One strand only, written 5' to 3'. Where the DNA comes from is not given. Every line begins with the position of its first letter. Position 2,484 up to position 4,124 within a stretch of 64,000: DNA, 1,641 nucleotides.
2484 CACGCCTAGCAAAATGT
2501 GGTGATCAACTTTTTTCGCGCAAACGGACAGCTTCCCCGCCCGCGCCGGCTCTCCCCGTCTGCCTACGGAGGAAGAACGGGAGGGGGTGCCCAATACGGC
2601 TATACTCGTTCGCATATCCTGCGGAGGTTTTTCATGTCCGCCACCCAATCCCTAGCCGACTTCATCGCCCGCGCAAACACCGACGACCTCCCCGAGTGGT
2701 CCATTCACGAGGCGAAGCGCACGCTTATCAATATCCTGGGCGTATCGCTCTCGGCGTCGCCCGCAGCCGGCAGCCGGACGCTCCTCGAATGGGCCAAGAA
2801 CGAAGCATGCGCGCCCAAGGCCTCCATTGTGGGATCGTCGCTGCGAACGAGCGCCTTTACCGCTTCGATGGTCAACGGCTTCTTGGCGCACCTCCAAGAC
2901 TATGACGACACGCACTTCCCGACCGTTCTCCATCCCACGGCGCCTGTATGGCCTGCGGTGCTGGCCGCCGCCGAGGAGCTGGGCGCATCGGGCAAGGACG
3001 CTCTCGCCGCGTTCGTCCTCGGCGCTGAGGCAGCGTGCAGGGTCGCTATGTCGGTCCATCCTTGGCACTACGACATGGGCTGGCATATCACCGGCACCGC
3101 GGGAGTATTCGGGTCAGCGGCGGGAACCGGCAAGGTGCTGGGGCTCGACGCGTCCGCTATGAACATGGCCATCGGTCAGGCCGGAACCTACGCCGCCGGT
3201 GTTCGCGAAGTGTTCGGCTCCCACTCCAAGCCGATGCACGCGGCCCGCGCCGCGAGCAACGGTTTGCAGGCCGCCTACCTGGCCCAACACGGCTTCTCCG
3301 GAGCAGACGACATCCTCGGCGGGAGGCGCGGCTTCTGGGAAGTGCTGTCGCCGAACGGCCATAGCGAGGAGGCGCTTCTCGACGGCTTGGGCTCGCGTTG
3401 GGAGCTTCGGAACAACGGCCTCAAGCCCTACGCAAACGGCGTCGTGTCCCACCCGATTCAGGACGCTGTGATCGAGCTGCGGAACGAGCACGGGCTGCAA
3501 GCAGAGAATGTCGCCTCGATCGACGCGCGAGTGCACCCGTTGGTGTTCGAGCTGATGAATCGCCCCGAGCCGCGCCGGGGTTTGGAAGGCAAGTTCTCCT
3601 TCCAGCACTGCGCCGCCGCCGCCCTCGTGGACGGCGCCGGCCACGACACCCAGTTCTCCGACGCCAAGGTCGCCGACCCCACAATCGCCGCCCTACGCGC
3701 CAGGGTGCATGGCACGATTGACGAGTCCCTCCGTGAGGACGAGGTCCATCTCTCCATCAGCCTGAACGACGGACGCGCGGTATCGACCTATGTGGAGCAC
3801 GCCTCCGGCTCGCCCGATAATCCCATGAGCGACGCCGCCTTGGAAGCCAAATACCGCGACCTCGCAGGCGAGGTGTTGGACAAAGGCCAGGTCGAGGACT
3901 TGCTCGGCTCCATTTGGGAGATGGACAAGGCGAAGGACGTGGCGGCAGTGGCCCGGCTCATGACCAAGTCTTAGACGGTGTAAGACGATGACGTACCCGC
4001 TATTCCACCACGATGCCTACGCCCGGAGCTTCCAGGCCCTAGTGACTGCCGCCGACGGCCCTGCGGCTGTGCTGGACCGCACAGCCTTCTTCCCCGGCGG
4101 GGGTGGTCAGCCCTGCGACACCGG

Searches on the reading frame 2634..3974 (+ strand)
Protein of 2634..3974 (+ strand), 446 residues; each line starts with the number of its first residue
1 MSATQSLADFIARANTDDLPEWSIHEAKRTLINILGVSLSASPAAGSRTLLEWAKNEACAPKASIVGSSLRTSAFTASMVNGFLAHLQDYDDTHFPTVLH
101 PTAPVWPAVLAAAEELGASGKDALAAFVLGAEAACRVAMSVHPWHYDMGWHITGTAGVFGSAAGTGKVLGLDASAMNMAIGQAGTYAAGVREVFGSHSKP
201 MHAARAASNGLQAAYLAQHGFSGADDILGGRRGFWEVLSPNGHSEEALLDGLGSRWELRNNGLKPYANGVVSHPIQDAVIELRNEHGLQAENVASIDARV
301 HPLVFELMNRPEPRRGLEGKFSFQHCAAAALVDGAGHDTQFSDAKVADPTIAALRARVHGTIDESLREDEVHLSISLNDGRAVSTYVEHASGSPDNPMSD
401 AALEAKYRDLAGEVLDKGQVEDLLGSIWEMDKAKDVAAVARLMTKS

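Call 17: search_protein_families(library=pfam, proteins=[window:2634-3974:+], max_evalue=0.001)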
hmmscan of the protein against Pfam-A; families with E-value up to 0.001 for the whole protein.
window:2634-3974:+ (446 aa): 2 families
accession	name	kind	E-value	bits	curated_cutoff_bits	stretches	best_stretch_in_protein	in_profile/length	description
PF03972.19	MmgE_PrpD_N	-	1.1e-66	225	32.1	1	5-241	1-238/244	MmgE/PrpD N-terminal domain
PF19305.4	MmgE_PrpD_C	-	1.3e-35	123.2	32.1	1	266-422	1-165/173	MmgE/PrpD C-terminal domain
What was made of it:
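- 2634..3974 (+): MmgE/PrpD-family gene downstream of copy A and co-oriented with it (context). Pfam PF03972 and PF19305 (call 17).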

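Call 35: find_homologous_proteins(query=window:2634-3974:+, max_evalue=1e-100)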
Query window:2634-3974:+ (446 aa): 2068 proteins with E <= 1e-100 among 8000 candidates; the best 120 are listed.
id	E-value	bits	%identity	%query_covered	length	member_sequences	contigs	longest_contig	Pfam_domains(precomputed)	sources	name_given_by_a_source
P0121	3.9e-283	957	96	100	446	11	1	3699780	PF19305.5,PF03972.20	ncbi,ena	-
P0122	1.7e-248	843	84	100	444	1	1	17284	PF19305.5,PF03972.20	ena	-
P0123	4.1e-248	842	84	100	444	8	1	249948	PF19305.5,PF03972.20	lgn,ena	-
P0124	5.6e-248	841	84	100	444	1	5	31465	PF19305.5,PF03972.20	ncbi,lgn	-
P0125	1.9e-246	836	84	100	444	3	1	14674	PF19305.5,PF03972.20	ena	-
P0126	2.1e-242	823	82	99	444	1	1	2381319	PF19305.5,PF03972.20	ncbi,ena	-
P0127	5.2e-237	805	79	100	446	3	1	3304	PF19305.5,PF03972.20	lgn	-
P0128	4.4e-236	802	80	100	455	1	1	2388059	PF19305.5,PF03972.20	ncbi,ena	-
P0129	9.1e-233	791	78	100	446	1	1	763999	PF19305.5,PF03972.20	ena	-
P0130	1.3e-232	791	78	100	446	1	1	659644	PF19305.5,PF03972.20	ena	-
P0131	2.0e-232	790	78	100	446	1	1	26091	PF19305.5,PF03972.20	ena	-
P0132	2.7e-232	790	77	100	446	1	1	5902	PF19305.5,PF03972.20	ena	-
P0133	3.1e-232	789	77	100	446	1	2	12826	PF19305.5,PF03972.20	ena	-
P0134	3.5e-232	789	77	100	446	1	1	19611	PF19305.5,PF03972.20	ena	-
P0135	4.3e-232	789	77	100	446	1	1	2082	PF19305.5,PF03972.20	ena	-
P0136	7.3e-232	788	77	100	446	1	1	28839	PF19305.5,PF03972.20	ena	-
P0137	8.2e-232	788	77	100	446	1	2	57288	PF19305.5,PF03972.20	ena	-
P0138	1.4e-231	787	77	100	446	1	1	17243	PF19305.5,PF03972.20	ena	-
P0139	2.3e-231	787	77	100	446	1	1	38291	PF19305.5,PF03972.20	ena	-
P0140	3.9e-231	786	77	100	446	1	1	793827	PF19305.5,PF03972.20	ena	-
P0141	4.3e-231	786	77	100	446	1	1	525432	PF19305.5,PF03972.20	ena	-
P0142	5.1e-231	785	77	100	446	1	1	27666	PF19305.5,PF03972.20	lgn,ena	-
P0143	5.7e-231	785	77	100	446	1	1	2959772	PF19305.5,PF03972.20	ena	-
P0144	5.7e-231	785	77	100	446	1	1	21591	PF19305.5,PF03972.20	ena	-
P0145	6.2e-231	785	77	100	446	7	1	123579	PF19305.5,PF03972.20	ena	-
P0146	6.3e-231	785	77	100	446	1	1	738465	PF19305.5,PF03972.20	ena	-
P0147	1.3e-230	784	77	100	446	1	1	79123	PF19305.5,PF03972.20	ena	-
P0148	1.5e-230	784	77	100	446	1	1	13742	PF19305.5,PF03972.20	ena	-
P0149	1.5e-230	784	77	100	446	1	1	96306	PF19305.5,PF03972.20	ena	-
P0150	2.5e-230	783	77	100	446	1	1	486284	PF19305.5,PF03972.20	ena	-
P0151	2.6e-230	783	77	100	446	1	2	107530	PF19305.5,PF03972.20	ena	-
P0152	2.8e-230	783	77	100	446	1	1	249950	PF19305.5,PF03972.20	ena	-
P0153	3.1e-230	783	77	100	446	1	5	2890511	PF19305.5,PF03972.20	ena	-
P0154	3.1e-230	783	77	100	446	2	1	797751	PF19305.5,PF03972.20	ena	-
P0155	3.6e-230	783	77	100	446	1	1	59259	PF19305.5,PF03972.20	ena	-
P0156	4.4e-230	782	77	100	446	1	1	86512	PF19305.5,PF03972.20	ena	-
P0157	8.6e-230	781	76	100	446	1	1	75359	PF19305.5,PF03972.20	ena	-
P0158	8.7e-230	781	76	100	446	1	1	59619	PF19305.5,PF03972.20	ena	-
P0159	3.1e-229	780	76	100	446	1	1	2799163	PF19305.5,PF03972.20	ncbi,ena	-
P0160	5.4e-229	779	80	96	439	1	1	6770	PF19305.5,PF03972.20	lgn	-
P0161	2.2e-226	770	77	100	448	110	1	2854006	PF19305.5,PF03972.20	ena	-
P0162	3.7e-223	760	80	93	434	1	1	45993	PF19305.5,PF03972.20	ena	-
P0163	1.1e-222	758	79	94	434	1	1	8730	PF19305.5,PF03972.20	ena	-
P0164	4.7e-220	749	75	100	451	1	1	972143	PF19305.5,PF03972.20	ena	-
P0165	8.5e-216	735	73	100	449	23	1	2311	PF19305.5,PF03972.20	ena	-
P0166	4.8e-214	729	70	99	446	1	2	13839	PF19305.5,PF03972.20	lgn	-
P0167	4.4e-212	723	72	99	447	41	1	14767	PF19305.5,PF03972.20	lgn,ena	-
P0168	5.2e-212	723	69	99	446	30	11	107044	PF19305.5,PF03972.20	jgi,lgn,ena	-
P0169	2.5e-211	721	72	99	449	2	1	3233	PF19305.5,PF03972.20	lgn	-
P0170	6.5e-208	709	71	100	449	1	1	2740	PF19305.5,PF03972.20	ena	-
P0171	1.3e-207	708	68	100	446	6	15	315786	PF19305.5,PF03972.20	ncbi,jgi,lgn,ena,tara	tara:strand:- start:7451 stop:8791 length:1341 start_codon:yes stop_codon:yes gene_type:complete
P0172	1.3e-206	705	70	100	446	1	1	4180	PF19305.5,PF03972.20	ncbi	ncbi:MAG: MmgE/PrpD family protein [Dehalococcoidia bacterium]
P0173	4.2e-204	697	70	100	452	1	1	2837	PF19305.5,PF03972.20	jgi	jgi:2-methylcitrate dehydratase PrpD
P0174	8.9e-204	696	70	100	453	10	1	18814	PF19305.5,PF03972.20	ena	-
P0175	9.2e-204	696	70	100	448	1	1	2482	PF19305.5,PF03972.20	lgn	-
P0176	2.1e-203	694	69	99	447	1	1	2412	PF19305.5,PF03972.20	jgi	-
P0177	2.3e-203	694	71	100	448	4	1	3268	PF19305.5,PF03972.20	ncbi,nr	ncbi:MAG: MmgE/PrpD family protein [Chloroflexi bacterium]|nr:MmgE/PrpD family protein [Chloroflexot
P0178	3.3e-203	694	71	100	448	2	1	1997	PF19305.5,PF03972.20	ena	-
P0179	9.2e-203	692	70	99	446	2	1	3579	PF19305.5,PF03972.20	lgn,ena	-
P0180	4.2e-202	690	68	100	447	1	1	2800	PF19305.5,PF03972.20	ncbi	-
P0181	1.9e-201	688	69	100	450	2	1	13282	PF19305.5,PF03972.20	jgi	-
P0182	2.8e-201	687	71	100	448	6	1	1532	PF19305.5,PF03972.20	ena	-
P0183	4.2e-201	687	69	100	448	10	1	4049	PF19305.5,PF03972.20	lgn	-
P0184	4.5e-201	687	69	100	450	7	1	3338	PF19305.5,PF03972.20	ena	-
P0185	5.5e-201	686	70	100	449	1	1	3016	PF19305.5,PF03972.20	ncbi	-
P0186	5.6e-201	686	70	100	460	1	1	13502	PF19305.5,PF03972.20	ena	-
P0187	7.7e-201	686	70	100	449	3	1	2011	PF19305.5,PF03972.20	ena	-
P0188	1.8e-200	685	67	99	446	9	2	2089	PF19305.5,PF03972.20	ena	-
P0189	2.9e-200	684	67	99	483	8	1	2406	PF19305.5,PF03972.20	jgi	jgi:2-methylcitrate dehydratase PrpD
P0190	6.2e-200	683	67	99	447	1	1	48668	PF19305.5,PF03972.20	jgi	-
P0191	8.7e-200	683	69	99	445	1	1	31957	PF19305.5,PF03972.20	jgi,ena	-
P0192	1.6e-199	682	70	100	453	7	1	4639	PF19305.5,PF03972.20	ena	-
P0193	2.7e-199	681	65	99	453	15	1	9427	PF19305.5,PF03972.20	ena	-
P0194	1.9e-198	678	67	99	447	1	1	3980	PF19305.5,PF03972.20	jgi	-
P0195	3.7e-198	677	68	99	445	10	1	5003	PF19305.5,PF03972.20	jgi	-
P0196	7.3e-198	676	70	95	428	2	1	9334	PF19305.5,PF03972.20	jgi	-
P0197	1.6e-197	675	69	100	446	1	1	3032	PF19305.5,PF03972.20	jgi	jgi:2-methylcitrate dehydratase PrpD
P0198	2.0e-197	675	67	99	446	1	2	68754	PF19305.5,PF03972.20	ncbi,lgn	ncbi:MAG: MmgE/PrpD family protein [Candidatus Rariloculaceae bacterium]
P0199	2.2e-197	675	68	99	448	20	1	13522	PF19305.5,PF03972.20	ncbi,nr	ncbi:MAG: MmgE/PrpD family protein [Gammaproteobacteria bacterium]|nr:MmgE/PrpD family protein [Gamm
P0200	3.2e-197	674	68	100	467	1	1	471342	PF19305.5,PF03972.20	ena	-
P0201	3.5e-197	674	68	100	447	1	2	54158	PF19305.5,PF03972.20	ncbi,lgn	ncbi:MAG: MmgE/PrpD family protein [Chloroflexota bacterium]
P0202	1.2e-196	672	68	99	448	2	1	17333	PF19305.5,PF03972.20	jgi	-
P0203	3.0e-196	671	67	100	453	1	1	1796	PF19305.5,PF03972.20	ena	-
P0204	3.6e-196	671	67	100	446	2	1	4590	PF19305.5,PF03972.20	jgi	-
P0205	7.2e-196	670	67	99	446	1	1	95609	PF19305.5,PF03972.20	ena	-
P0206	9.4e-196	669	67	99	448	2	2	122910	PF19305.5,PF03972.20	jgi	-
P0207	2.0e-195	668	65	100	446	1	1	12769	PF19305.5,PF03972.20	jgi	jgi:2-methylcitrate dehydratase PrpD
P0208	2.3e-195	668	66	100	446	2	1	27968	PF19305.5,PF03972.20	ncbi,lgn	-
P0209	2.8e-195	668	67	100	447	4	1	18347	PF19305.5,PF03972.20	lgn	-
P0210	1.1e-194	666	66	99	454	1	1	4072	PF19305.5,PF03972.20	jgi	jgi:2-methylcitrate dehydratase PrpD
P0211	1.2e-194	666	67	100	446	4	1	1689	PF19305.5,PF03972.20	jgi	jgi:2-methylcitrate dehydratase PrpD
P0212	4.8e-194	664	65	100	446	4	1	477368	PF19305.5,PF03972.20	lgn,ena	-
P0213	5.1e-194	664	66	100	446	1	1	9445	PF19305.5,PF03972.20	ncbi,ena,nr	ncbi:MAG: MmgE/PrpD family protein [Chloroflexi bacterium]|nr:MmgE/PrpD family protein [Chloroflexot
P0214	6.6e-194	663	67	99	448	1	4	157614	PF19305.5,PF03972.20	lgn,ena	-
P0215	6.6e-194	663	67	99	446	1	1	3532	PF19305.5,PF03972.20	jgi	jgi:2-methylcitrate dehydratase PrpD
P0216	7.6e-194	663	68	100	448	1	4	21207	PF19305.5,PF03972.20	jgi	jgi:2-methylcitrate dehydratase PrpD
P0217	8.1e-194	663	66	99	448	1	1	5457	PF19305.5,PF03972.20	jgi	-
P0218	8.2e-194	663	68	100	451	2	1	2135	PF19305.5,PF03972.20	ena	-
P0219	8.6e-194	663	67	99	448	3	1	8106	PF19305.5,PF03972.20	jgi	-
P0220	8.8e-194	663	63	100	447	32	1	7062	PF19305.5,PF03972.20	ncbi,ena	-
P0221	1.6e-193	662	67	99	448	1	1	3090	PF19305.5,PF03972.20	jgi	-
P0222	1.9e-193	662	67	100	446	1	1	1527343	PF19305.5,PF03972.20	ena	-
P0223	2.5e-193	661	67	99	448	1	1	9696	PF19305.5,PF03972.20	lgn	-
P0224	3.3e-193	661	66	100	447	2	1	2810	PF19305.5,PF03972.20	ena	-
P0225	4.9e-193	660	67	98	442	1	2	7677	PF19305.5,PF03972.20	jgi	jgi:2-methylcitrate dehydratase PrpD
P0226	5.7e-193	660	67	99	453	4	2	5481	PF19305.5,PF03972.20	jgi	-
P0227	6.0e-193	660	68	98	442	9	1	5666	PF19305.5,PF03972.20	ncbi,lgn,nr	ncbi:MAG: MmgE/PrpD family protein [Dehalococcoidia bacterium]|nr:MmgE/PrpD family protein [Dehaloco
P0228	6.9e-193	660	66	99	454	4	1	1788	PF19305.5,PF03972.20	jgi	jgi:2-methylcitrate dehydratase PrpD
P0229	1.4e-191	655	66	99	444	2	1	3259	PF19305.5,PF03972.20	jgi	jgi:2-methylcitrate dehydratase PrpD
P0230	2.7e-191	655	67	98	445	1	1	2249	PF19305.5,PF03972.20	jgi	jgi:2-methylcitrate dehydratase PrpD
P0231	8.1e-191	653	65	100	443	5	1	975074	PF19305.5,PF03972.20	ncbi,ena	-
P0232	1.0e-190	653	66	100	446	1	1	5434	PF19305.5,PF03972.20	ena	-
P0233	1.7e-190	652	66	100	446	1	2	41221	PF19305.5,PF03972.20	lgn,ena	-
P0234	2.7e-190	651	66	100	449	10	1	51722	PF19305.5,PF03972.20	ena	-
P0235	2.1e-189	648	68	98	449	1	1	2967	PF19305.5,PF03972.20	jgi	jgi:2-methylcitrate dehydratase PrpD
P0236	7.3e-189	647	67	100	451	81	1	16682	PF19305.5,PF03972.20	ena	-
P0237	2.3e-188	645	69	93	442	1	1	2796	PF19305.5,PF03972.20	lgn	-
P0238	4.9e-188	644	65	100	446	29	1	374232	PF19305.5,PF03972.20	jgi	jgi:2-methylcitrate dehydratase PrpD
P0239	3.6e-187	641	65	99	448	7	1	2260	PF19305.5,PF03972.20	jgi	jgi:2-methylcitrate dehydratase PrpD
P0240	4.4e-187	641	65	99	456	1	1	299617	PF19305.5,PF03972.20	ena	-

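Call 36: find_encoding_contigs(protein=P0121, flank=10000, max_places=4)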
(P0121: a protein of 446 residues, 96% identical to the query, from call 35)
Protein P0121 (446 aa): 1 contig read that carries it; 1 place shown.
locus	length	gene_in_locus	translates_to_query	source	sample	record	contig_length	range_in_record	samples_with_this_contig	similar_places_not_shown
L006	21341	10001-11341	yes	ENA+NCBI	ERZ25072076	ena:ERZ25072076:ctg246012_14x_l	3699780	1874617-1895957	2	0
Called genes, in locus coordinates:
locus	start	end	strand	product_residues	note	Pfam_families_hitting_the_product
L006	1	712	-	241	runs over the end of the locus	PF17645:Amdase, PF01177:Asp_Glu_race (weak)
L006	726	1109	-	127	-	PF01850:PIN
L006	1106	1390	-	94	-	PF02604:PhdYeFM_antitox (faint)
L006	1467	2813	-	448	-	PF12146:Hydrolase_4 (faint), PF01613:Flavin_Reduct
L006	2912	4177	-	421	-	PF00675:Peptidase_M16, PF05193:Peptidase_M16_C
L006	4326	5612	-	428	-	PF02403:Seryl_tRNA_N, PF00587:tRNA-synt_2b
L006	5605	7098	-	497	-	PF01336:tRNA_anti-codon, PF00152:tRNA-synt_2, PF01409:tRNA-synt_2d (faint)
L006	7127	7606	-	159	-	PF03449:GreA_GreB_N, PF01272:GreA_GreB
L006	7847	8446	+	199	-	PF03602:Cons_hypoth95, PF05175:MTS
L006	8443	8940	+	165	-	PF01467:CTP_transf_like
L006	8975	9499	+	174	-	-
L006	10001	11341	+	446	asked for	PF03972:MmgE_PrpD_N, PF19305:MmgE_PrpD_C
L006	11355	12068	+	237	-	PF01411:tRNA-synt_2c, PF07973:tRNA_SAD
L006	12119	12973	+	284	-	PF00892:EamA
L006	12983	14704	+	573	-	PF02463:SMC_N, PF13476:AAA_23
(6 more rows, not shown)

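Call 37: find_encoding_contigs(protein=P0126, flank=10000, max_places=2)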
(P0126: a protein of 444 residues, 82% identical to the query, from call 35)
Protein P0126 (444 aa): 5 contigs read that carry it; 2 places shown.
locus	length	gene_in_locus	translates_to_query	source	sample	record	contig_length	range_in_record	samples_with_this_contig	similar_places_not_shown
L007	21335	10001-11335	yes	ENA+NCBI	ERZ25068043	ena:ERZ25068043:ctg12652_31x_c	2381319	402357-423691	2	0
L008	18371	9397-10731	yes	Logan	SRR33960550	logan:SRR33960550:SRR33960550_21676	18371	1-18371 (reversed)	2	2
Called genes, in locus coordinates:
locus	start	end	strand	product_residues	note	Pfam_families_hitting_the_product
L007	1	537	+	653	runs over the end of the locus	PF13245:AAA_19 (faint), PF01443:Viral_helicase1 (faint), PF00580:UvrD-helicase (weak), PF13361:UvrD_C (faint), PF13538:UvrD_C_2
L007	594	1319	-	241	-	PF17645:Amdase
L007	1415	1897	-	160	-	PF01613:Flavin_Reduct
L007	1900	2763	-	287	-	PF12146:Hydrolase_4 (faint)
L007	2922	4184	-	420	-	PF00675:Peptidase_M16, PF05193:Peptidase_M16_C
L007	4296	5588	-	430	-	PF02403:Seryl_tRNA_N, PF00587:tRNA-synt_2b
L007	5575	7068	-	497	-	PF01409:tRNA-synt_2d (faint), PF01336:tRNA_anti-codon, PF00152:tRNA-synt_2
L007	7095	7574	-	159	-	PF03449:GreA_GreB_N, PF01272:GreA_GreB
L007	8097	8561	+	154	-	PF03602:Cons_hypoth95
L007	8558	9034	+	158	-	PF01467:CTP_transf_like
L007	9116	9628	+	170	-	-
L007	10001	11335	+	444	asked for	PF03972:MmgE_PrpD_N, PF19305:MmgE_PrpD_C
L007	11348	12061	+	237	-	PF01411:tRNA-synt_2c, PF07973:tRNA_SAD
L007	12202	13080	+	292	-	PF00892:EamA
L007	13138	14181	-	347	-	PF00174:Oxidored_molyb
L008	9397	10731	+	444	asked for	PF03972:MmgE_PrpD_N, PF19305:MmgE_PrpD_C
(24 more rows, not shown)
